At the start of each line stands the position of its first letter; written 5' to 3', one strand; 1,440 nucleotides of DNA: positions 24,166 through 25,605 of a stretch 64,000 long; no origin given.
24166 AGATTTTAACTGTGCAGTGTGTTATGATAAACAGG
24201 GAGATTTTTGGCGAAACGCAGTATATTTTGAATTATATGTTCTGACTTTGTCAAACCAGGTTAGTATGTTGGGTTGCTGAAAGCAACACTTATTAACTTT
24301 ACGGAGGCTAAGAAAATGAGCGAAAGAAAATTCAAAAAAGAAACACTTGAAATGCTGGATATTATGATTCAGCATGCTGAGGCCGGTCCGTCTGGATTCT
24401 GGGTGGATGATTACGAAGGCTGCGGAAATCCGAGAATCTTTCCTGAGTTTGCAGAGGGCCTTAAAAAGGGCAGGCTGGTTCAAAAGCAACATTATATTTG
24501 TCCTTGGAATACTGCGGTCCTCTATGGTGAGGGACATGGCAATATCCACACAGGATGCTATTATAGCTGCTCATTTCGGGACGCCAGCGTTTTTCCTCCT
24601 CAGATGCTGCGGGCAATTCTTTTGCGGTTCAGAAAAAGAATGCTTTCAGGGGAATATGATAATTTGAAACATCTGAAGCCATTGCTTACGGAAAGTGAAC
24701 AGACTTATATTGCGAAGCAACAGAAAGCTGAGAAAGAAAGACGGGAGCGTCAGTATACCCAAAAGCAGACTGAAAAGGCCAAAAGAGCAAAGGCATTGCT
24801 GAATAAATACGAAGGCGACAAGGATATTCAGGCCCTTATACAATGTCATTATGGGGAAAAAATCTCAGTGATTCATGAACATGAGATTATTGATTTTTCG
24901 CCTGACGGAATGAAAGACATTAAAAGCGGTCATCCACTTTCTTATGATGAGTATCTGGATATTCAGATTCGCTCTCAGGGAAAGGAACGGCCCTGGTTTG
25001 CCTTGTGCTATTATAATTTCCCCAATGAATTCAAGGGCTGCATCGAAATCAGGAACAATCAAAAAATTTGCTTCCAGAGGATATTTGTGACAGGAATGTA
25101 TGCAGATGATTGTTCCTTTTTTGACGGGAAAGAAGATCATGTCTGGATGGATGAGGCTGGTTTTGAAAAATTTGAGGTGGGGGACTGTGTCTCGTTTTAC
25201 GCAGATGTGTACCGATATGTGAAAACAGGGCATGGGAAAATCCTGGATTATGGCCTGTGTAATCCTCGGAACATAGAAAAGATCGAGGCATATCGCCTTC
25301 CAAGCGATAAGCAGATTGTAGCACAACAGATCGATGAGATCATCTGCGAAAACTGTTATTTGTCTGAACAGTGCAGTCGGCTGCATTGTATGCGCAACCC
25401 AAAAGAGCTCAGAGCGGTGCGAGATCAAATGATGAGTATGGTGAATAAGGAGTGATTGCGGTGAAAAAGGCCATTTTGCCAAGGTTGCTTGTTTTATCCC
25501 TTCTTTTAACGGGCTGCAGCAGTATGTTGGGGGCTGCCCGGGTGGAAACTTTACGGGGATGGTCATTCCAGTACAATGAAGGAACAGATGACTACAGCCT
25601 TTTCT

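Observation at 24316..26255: Translationally coupled two-gene cassette with no recognisable domains at the distal end of the defense island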

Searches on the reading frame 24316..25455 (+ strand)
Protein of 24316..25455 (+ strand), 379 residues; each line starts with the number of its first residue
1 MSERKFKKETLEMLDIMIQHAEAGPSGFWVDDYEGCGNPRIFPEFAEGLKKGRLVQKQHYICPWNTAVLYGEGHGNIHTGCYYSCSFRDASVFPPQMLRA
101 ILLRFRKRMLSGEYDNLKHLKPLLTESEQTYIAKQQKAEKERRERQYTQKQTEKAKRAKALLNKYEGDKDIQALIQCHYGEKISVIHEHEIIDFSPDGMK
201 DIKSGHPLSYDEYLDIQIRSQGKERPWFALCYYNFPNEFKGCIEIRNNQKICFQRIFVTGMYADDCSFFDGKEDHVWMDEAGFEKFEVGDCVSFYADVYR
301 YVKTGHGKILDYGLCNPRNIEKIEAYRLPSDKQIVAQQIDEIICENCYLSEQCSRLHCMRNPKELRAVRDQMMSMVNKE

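Call 4: search_protein_families(library=pfam, proteins=[window:24316-25455:+], max_evalue=1)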
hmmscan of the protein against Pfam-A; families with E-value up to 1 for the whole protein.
window:24316-25455:+ (379 aa): 3 families
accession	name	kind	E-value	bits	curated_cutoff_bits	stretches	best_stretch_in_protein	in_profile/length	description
PF02816.24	Alpha_kinase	-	0.023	15.2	21.3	1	125-171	17-59/185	Alpha-kinase family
PF04180.19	LTV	-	0.06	13.6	28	1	113-159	78-126/378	Low temperature viability protein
PF13834.11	DUF4193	-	0.18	12.6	25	1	333-361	61-89/98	Domain of unknown function (DUF4193)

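Call 5: search_protein_families(library=padloc, proteins=[window:24316-25455:+], max_evalue=1)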
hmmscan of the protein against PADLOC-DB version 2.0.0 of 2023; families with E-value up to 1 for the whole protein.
window:24316-25455:+ (379 aa): 0 families

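Call 6: search_protein_families(library=ncbifam, proteins=[window:24316-25455:+], max_evalue=1)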
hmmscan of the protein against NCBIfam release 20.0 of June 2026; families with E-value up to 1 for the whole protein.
window:24316-25455:+ (379 aa): 0 families

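Call 7: search_protein_families(library=phrogs, proteins=[window:24316-25455:+], max_evalue=1)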
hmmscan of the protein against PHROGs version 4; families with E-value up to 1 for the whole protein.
window:24316-25455:+ (379 aa): 4 families
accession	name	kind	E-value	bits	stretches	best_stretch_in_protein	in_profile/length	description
phrog_2828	-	other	0.0089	16.2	1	133-218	280-364/366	serine-threonine kinase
phrog_2717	-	unknown function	0.13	13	1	116-176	96-157/193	-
phrog_13534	-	unknown function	0.14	13.1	1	168-203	2-36/61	-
phrog_32968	-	unknown function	0.31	12.1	1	338-364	7-34/51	-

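Call 9: find_homologous_proteins(query=window:24316-25455:+, max_evalue=0.001)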
Query window:24316-25455:+ (379 aa): 414 proteins with E <= 0.001 among 1441 candidates; the best 120 are listed.
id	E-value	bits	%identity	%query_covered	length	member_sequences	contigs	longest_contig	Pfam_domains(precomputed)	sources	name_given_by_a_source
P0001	3.2e-265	897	100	100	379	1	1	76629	-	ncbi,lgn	-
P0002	1.7e-177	608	66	99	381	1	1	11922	-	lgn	-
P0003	3.0e-166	571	60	99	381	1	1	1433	-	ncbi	-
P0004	4.9e-164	564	59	99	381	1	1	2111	-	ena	-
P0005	5.4e-164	564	60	99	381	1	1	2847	-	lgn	-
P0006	1.7e-163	562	59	99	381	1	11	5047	-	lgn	-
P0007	2.7e-161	555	58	99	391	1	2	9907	-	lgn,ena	-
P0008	6.9e-161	554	60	98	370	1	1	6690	-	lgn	-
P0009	2.8e-159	548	59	99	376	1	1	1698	-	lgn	-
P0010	7.0e-159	547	57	99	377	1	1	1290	-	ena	-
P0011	7.1e-159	547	57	99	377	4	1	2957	-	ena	-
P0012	8.2e-159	547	57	99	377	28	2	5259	-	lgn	-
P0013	1.2e-158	546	57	99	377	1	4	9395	-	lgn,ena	-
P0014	4.7e-158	544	57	99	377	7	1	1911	-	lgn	-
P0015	5.8e-158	544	57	99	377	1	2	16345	-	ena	-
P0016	9.1e-158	543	57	99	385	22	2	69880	-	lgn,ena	-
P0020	6.2e-157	541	56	99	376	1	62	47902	-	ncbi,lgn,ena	-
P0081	1.1e-146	507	55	99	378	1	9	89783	-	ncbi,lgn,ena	-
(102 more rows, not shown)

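Call 11: find_encoding_contigs(protein=P0081, flank=8000, max_places=4)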
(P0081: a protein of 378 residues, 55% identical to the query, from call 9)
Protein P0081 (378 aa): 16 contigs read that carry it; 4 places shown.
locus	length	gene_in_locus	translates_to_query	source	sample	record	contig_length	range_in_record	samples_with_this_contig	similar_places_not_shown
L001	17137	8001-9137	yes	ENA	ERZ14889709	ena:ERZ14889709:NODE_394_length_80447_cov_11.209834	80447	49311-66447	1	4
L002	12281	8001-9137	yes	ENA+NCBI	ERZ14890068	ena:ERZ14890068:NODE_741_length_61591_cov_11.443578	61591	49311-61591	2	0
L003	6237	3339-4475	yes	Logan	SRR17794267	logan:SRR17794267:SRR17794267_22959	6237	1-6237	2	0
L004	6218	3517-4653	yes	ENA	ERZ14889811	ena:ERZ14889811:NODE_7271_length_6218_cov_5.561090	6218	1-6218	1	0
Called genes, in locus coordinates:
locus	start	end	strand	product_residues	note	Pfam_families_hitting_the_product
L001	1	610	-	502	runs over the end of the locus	PF00370:FGGY_N, PF02782:FGGY_C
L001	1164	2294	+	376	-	PF13412:HTH_24 (weak), PF00480:ROK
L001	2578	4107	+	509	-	PF00817:IMS, PF11799:IMS_C (faint)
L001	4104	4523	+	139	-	-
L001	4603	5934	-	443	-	PF01554:MatE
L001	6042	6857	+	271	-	PF00376:MerR, PF13411:MerR_1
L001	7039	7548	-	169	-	PF01381:HTH_3, PF12844:HTH_19, PF13560:HTH_31 (weak)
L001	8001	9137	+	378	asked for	-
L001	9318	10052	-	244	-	-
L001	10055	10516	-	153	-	-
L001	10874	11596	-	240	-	PF00005:ABC_tran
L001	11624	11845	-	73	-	PF00106:adh_short, PF08659:KR, PF13561:adh_short_C2 (weak)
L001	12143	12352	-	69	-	PF01361:Tautomerase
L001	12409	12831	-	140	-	PF00376:MerR, PF13411:MerR_1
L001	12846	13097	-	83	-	-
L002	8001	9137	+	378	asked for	-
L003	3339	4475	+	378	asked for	-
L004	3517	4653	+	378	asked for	-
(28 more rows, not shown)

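Call 15: find_related_loci(query=A1, collection=genome_contigs, flank=10000)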
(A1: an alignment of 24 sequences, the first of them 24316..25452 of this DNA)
Query A1 (379 aa) in genome_contigs; peptide patterns used: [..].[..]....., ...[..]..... (x = any residue, [..] = any of these).
100 stretches matched a pattern; 66 encode a relative of the query (tblastn E <= 1e-3); 66 distinct loci.
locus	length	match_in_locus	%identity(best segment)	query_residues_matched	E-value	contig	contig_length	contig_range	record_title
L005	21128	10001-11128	59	1-376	8e-161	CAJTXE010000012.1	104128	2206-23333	MAG TPA_asm: uncultured Acetatifactor sp. isolate MGBC116657 genome assembly, contig: MGBC116657.12, whole genome shotgu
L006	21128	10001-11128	57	1-377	2e-157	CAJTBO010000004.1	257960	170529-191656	Lachnospiraceae bacterium isolate A24_16.AM.DSS genome assembly, contig: MGBC000040.4, whole genome shotgun sequence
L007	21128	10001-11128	58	1-377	3e-156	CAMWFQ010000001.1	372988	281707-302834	MAG TPA_asm: uncultured Lachnospiraceae bacterium isolate SRR13528209_bin.12_metawrap_v1.3_MAG genome assembly, contig:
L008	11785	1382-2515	56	1-379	4e-148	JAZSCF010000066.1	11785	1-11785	MAG: Acutalibacteraceae bacterium isolate T1900044918_TS20190384.MAGScoT_cleanbin_000008 SGB_3345_k141_760144, whole gen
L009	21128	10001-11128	55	1-377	8e-145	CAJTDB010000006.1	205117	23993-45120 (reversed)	Lachnospiraceae bacterium isolate B56_56_CC_H genome assembly, contig: MGBC000116.6, whole genome shotgun sequence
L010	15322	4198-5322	54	1-376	7e-144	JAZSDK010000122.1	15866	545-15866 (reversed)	MAG: Faecalimonas sp. isolate T1900044598_TS20190064.MAGScoT_cleanbin_000023 SGB_676_k141_315652, whole genome shotgun s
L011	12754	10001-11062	57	13-367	1e-142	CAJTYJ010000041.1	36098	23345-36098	MAG TPA_asm: uncultured Lachnospiraceae bacterium isolate MGBC114924 genome assembly, contig: MGBC114924.41, whole genom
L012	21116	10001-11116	52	5-376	8e-138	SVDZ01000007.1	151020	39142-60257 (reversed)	MAG: Lachnospiraceae bacterium isolate SIG293 NODE_165_length_151020_cov_12.912126, whole genome shotgun sequence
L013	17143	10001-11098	54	7-376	1e-137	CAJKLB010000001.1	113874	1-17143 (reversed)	MAG TPA_asm: uncultured Selenomonadales bacterium isolate ERR321594-bin.40 genome assembly, contig: NODE_43_length_11387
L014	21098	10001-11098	54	7-376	2e-137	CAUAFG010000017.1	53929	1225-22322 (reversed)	MAG TPA_asm: uncultured Ruminococcus sp. isolate ERR9578272_bin.21_MetaWRAP_v1.3_MAG genome assembly, contig: ERZ1853395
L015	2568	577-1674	54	7-376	6e-145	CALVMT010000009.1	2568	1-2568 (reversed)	MAG: uncultured Clostridia bacterium isolate E09__bin3 genome assembly, contig: E09__k127_3758728, whole genome shotgun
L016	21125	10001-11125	52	2-377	7e-136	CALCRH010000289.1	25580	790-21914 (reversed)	MAG TPA_asm: uncultured Clostridia bacterium isolate SRR6425769_bin.65_CONCOCT_v1.1_MAG genome assembly, contig: ERZ1767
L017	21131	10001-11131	51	1-379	6e-134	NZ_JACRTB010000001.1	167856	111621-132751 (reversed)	Yanshouia hominis strain BX1 BX1_ctg001, whole genome shotgun sequence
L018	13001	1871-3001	52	1-379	2e-133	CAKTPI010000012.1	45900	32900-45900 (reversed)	MAG: uncultured Oscillospiraceae bacterium isolate REFINED_METABAT215_TOP10_CONTIGS_1500_ASSEMBLY_K77_MERGED__Hadza_MoBi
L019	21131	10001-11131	51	1-379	1e-133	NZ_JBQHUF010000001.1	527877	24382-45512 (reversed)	Flavonifractor sp. HCP28S3_F3 contig00001, whole genome shotgun sequence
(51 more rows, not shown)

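Call 24: predict_structure(alignment_id=A1)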
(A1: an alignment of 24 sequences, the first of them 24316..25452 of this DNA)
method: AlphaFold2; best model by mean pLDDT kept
length: 379 residues; sequences in the alignment: 24
mean_pLDDT: 83.8   pTM: 0.65
mean pLDDT of the five models: 83.8, 80.1, 75.3, 66.7, 50.7
residues with pLDDT >= 90: 171; 70-90: 158; 50-70: 40; < 50: 10
segments of 3 or more residues with pLDDT < 50: 31-34, 348-350
pLDDT, mean of each block of 10 residues (from residue 1): 78 92 79 62 81 73 88 70 76 94 94 86 94 94 94 93 93 93 78 88 89 92 81 80 91 91 73 90 92 93 84 92 93 82 54 56 77 75
secondary structure, 60 per line:
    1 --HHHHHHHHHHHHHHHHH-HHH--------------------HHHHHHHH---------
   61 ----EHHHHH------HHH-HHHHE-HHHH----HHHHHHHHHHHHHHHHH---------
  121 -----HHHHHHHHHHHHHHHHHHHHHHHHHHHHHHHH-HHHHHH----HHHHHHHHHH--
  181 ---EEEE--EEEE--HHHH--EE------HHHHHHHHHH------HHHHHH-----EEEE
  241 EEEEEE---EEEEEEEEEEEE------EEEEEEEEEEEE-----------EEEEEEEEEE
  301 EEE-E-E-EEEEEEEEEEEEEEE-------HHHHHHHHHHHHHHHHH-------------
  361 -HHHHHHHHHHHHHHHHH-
elements in order: H3-19 H44-51 H66-70 H81-84 H87-90 H95-111 H126-157 H159-164 H169-178 E184-187 E190-193 H196-199 H210-219 H226-231 E237-246 E250-261 E268-279 E291-303 E309-323 H331-347 H362-378

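Call 26: search_protein_representatives(alignment_id=A1)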
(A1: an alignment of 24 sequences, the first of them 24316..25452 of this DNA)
Query: 24 sequences, 378 profile positions. Proteins with E-value up to 0.001 (for the whole library): 427; up to 1e-10: 293; up to 1e-30: 102. The best 150 are listed.
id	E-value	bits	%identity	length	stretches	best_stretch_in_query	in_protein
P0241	4.1e-163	559.2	-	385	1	1-377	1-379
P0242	5.2e-140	483.2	-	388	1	2-376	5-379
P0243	5.5e-138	476.5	-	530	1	5-376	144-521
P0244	1.3e-128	445.7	-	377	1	7-375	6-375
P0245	8.7e-121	419.9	-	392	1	6-377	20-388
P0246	8.0e-118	410.1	-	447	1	5-360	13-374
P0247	1.1e-115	403.2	-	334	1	4-324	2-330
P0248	2.4e-92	326.3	-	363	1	1-373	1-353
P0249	4.7e-91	322.0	-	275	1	138-377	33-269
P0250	1.0e-90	320.9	-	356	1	8-357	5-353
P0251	1.5e-89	317.1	-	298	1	1-211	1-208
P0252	2.1e-84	300.2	-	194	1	1-196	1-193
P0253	8.7e-71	255.3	-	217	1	171-337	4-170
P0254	1.3e-69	251.5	-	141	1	1-139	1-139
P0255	5.7e-67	242.8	-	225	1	156-359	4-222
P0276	6.6e-57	209.6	-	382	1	161-367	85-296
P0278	1.7e-56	208.3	-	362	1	145-375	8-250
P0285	6.7e-53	196.5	-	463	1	131-364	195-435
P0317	5.0e-43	164.0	-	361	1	174-376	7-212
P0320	3.8e-42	161.1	-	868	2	2-149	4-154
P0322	1.6e-41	159.0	-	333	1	177-372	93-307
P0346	6.0e-29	117.6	-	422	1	4-152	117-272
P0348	1.3e-28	116.5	-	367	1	225-375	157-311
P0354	6.1e-28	114.3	-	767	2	5-156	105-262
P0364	4.8e-26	108.1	-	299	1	224-375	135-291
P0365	5.9e-26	107.8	-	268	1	235-376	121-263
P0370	2.1e-25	106.0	-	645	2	5-155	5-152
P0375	1.2e-24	103.4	-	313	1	236-372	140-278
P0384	3.1e-23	98.8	-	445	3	282-364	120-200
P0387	8.9e-23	97.3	-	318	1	202-370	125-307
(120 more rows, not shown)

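Call 27: search_protein_families(library=pfam, proteins=[P0320, P0354, P0370, P0346, P0285, P0243, P0276, P0278, P0317, P0384], max_evalue=0.01)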
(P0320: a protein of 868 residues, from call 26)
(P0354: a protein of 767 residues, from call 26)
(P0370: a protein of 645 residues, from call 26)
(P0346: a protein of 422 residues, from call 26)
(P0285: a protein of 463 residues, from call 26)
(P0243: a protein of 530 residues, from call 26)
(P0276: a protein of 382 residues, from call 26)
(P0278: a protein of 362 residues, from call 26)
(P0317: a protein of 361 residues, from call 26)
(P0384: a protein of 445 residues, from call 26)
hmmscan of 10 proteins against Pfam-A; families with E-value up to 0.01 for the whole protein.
P0320 (868 aa): 12 families
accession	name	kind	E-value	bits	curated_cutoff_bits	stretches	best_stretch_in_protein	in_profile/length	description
PF04055.27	Radical_SAM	-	4.9e-17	63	29.5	1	394-502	6-123/166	Radical SAM superfamily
PF01381.28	HTH_3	-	1.1e-16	61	23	1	695-745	1-51/55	Helix-turn-helix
PF13560.12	HTH_31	-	4.9e-08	33.6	27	1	696-746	7-58/64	Helix-turn-helix domain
PF12844.13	HTH_19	-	2.3e-05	24.6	30.2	1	695-746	4-55/64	Helix-turn-helix domain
PF13353.11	Fer4_12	-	0.00013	22.7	22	1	390-461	10-85/137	4Fe-4S single cluster domain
PF14549.12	P22_Cro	-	0.00031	20.9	30.2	1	706-736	12-40/60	DNA-binding transcriptional regulator Cro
PF13443.12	HTH_26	-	0.0004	21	22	1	699-744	6-52/63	Cro/C1-type HTH DNA-binding domain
PF13412.12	HTH_24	-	0.0016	18.4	21.9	1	697-722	11-36/48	Winged helix-turn-helix DNA-binding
PF15943.11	YdaS_toxin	-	0.0024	18.1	30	1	705-730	10-36/65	Bacterial toxin YdaS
PF13384.12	HTH_23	-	0.0045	17.2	24.6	0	698-723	14-37/50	Homeodomain-like domain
PF04545.22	Sigma70_r4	-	0.0064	16.4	24.1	0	701-722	18-39/50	Sigma-70, region 4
PF07022.19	Phage_CI_repr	-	0.0084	16.9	22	0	705-745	14-53/65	Bacteriophage CI repressor helix-turn-helix domain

P0354 (767 aa): 2 families
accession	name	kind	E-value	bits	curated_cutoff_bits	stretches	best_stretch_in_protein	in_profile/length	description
PF04055.27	Radical_SAM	-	1.9e-16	61.1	29.5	1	481-610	7-139/166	Radical SAM superfamily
PF13353.11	Fer4_12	-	3.2e-05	24.7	22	1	478-575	12-114/137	4Fe-4S single cluster domain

P0370 (645 aa): 2 families
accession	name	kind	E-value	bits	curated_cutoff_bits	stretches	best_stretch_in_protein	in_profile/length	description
PF04055.27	Radical_SAM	-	1.4e-16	61.5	29.5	1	366-497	7-142/166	Radical SAM superfamily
PF13353.11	Fer4_12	-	7.7e-05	23.4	22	1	363-460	12-114/137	4Fe-4S single cluster domain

P0346 (422 aa): 0 families

P0285 (463 aa): 0 families

P0243 (530 aa): 0 families

P0276 (382 aa): 0 families

P0278 (362 aa): 0 families

P0317 (361 aa): 0 families

P0384 (445 aa): 0 families
